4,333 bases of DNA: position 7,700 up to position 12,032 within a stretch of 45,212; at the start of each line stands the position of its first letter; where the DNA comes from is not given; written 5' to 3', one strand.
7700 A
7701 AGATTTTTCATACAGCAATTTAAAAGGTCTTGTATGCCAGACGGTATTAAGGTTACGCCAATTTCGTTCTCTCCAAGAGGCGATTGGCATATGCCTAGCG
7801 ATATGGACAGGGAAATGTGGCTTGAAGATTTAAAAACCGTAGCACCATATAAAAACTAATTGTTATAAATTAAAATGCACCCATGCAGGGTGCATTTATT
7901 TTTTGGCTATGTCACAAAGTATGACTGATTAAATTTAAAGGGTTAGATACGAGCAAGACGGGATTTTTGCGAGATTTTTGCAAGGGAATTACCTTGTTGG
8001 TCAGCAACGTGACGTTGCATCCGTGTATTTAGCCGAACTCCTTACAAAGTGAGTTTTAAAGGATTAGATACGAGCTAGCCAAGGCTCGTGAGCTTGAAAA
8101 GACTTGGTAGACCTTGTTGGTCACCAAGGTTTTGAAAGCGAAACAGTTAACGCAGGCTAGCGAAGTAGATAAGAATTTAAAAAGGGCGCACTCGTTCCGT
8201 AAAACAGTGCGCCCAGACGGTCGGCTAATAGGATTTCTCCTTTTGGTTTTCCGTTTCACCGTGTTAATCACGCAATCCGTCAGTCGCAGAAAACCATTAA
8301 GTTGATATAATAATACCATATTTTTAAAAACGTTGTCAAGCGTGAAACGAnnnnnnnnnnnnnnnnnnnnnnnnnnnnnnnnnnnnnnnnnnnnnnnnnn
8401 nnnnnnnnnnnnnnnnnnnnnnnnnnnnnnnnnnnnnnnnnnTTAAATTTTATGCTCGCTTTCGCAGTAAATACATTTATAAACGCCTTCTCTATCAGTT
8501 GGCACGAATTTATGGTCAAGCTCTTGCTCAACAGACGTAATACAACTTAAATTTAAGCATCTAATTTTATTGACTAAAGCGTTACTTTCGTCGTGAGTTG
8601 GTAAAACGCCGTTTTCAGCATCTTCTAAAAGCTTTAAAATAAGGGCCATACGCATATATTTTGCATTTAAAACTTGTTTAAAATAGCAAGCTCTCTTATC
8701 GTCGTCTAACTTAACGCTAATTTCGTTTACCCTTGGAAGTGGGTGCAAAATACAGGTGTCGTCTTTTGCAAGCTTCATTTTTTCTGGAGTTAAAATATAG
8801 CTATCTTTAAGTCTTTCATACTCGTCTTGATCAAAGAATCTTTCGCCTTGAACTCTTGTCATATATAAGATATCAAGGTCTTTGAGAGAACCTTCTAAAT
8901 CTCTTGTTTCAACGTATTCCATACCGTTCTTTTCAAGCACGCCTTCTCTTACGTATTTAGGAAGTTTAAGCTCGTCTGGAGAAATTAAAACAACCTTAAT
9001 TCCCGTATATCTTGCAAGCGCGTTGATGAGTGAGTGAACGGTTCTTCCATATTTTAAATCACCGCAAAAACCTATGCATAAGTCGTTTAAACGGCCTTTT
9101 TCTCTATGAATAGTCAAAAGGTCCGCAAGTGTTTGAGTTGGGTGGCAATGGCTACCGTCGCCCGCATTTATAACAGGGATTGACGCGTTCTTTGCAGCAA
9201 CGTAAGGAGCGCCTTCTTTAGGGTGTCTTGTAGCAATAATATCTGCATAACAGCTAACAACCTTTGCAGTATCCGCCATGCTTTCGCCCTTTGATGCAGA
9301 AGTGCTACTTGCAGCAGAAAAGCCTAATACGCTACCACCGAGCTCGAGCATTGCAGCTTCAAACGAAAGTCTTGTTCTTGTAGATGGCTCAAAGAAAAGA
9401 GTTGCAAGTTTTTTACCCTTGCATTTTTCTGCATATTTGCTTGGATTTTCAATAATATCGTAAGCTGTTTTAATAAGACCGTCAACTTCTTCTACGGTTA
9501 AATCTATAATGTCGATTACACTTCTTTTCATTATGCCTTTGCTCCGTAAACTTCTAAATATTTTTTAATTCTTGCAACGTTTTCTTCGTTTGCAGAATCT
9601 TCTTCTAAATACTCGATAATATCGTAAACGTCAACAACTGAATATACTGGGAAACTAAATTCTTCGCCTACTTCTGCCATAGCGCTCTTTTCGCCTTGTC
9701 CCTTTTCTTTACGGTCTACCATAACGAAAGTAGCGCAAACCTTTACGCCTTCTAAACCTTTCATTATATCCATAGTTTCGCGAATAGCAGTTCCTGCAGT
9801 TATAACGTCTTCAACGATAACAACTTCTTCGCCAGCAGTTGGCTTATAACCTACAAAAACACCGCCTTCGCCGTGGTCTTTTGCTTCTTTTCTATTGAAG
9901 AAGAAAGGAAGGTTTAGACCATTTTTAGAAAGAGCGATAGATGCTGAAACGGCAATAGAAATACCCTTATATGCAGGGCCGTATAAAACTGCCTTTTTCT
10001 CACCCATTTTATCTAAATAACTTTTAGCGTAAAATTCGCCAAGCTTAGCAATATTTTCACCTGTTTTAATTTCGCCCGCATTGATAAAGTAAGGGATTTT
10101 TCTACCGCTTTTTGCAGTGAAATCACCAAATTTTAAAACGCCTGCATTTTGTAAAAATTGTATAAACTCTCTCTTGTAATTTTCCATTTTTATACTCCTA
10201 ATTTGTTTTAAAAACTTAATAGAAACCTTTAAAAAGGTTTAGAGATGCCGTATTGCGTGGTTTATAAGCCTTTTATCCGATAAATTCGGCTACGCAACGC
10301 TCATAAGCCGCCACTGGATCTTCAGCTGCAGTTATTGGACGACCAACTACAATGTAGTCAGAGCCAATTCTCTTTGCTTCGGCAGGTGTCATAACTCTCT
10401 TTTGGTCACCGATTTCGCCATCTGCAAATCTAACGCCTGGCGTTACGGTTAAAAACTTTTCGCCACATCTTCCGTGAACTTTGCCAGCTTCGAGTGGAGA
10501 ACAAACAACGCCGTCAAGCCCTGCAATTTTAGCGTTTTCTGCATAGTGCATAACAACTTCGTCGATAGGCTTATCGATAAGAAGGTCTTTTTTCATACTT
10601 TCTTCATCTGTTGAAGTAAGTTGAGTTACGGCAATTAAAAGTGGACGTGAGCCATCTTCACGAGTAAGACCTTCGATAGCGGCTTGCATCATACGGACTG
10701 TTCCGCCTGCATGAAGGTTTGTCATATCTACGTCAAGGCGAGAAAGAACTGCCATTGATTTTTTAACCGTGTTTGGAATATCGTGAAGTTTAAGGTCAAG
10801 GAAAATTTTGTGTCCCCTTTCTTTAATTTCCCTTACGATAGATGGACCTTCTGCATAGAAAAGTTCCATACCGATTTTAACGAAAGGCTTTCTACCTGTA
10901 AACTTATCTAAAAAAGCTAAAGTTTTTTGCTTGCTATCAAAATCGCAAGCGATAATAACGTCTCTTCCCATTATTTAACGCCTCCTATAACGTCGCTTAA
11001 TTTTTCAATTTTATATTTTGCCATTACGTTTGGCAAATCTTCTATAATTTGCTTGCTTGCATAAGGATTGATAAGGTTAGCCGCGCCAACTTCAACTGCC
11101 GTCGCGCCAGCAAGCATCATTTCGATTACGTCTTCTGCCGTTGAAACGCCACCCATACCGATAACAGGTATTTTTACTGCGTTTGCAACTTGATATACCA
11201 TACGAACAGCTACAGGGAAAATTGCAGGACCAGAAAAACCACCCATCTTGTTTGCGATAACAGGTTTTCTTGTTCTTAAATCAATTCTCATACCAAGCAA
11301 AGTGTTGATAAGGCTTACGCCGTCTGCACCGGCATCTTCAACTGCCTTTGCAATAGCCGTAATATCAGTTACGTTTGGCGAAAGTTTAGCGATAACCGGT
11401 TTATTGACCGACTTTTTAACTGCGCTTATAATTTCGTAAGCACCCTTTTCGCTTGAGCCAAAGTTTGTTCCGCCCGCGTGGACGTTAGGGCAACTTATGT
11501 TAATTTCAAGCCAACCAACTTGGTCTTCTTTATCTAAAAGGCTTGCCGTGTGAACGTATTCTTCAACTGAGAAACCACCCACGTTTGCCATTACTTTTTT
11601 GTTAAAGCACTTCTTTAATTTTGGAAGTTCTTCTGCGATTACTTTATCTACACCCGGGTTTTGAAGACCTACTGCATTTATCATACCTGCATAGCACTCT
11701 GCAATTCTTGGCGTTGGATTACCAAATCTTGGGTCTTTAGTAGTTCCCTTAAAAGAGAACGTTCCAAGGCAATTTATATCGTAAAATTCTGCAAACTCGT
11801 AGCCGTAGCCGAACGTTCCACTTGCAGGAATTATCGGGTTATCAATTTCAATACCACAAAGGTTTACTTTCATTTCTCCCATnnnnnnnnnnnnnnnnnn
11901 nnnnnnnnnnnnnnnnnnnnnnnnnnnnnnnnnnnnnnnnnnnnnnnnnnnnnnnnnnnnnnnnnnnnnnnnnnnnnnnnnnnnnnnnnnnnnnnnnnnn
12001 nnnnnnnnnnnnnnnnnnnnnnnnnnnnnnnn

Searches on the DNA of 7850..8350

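Call 56: search_rna_families(source=window, start=7850, end=8350, threshold=evalue, max_evalue=1)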
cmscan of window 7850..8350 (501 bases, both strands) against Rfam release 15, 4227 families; matches with E-value up to 1: 2.
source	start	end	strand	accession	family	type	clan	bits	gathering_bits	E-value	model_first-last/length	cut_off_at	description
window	8204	8297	-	RF01750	ZMP-ZTP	Cis-reg; riboswitch;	-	46.2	39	1.8e-06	1-86/86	no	ZMP/ZTP riboswitch aptamer (pfl RNA motif)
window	8161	8214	-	RF01838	sobemo_FSE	Cis-reg; frameshift_element;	-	21.5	55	0.066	26-75/79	no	sobemovirus ribosomal frameshift elemental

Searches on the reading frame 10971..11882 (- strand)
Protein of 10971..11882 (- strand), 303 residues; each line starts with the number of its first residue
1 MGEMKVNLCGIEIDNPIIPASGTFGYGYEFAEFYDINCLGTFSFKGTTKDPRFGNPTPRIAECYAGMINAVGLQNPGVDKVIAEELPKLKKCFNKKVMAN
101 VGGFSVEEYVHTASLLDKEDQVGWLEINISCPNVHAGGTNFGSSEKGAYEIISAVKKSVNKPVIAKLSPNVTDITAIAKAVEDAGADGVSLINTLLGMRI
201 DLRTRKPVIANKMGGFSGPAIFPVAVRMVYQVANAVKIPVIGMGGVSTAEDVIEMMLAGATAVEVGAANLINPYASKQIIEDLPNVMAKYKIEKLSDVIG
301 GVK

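Call 26: find_related_loci(query=window:10971-11882:-, collection=metagenome_contigs, flank=10000)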
Query window:10971-11882:- (303 aa) in metagenome_contigs; peptide patterns used: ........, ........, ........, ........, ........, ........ (x = any residue, [..] = any of these).
600 stretches matched a pattern (row limit reached: there are more); 488 encode a relative of the query (tblastn E <= 1e-3); the best 80 are kept; 80 distinct loci.
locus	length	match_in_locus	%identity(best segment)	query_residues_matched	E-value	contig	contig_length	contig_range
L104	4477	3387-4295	88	1-303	0e+0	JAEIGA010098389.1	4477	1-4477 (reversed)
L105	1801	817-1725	81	1-303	2e-180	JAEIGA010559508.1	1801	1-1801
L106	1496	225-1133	79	1-303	0e+0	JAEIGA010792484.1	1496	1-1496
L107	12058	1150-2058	80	1-303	1e-165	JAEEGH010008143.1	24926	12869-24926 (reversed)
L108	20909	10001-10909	80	1-303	8e-165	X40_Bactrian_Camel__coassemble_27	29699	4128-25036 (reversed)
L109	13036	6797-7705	79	1-303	5e-165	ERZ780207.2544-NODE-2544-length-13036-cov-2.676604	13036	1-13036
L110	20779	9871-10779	78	1-303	2e-164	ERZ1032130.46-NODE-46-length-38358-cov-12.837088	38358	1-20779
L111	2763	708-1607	80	1-300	3e-174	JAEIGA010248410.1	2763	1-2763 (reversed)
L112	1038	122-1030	80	1-303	0e+0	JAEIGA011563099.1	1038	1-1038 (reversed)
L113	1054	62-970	79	1-303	0e+0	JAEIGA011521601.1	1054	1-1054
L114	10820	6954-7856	79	1-301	9e-164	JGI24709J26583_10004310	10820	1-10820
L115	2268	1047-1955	80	1-303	1e-175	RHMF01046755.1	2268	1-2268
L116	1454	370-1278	79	1-303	5e-179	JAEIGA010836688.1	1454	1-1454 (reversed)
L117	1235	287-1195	78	1-303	4e-180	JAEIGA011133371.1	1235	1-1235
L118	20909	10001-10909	78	1-303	4e-163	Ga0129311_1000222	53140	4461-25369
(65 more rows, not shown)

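Call 31: search_protein_families(library=pfam, proteins=[window:10971-11882:-])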
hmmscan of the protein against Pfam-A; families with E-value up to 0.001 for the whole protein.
window:10971-11882:- (303 aa): 4 families
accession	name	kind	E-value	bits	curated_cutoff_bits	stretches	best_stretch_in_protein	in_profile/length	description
PF01180.27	DHO_dh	-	4.8e-84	282.4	27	1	4-287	2-291/291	Dihydroorotate dehydrogenase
PF01207.24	Dus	-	3.4e-11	43.3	20.4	1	95-278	54-226/311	Dihydrouridine synthase (Dus)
PF03060.21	NMO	-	9.7e-08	32.2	28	1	213-271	167-227/331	Nitronate monooxygenase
PF00977.27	His_biosynth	-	4.5e-05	23.4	23.6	1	226-285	62-121/228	Histidine biosynthesis protein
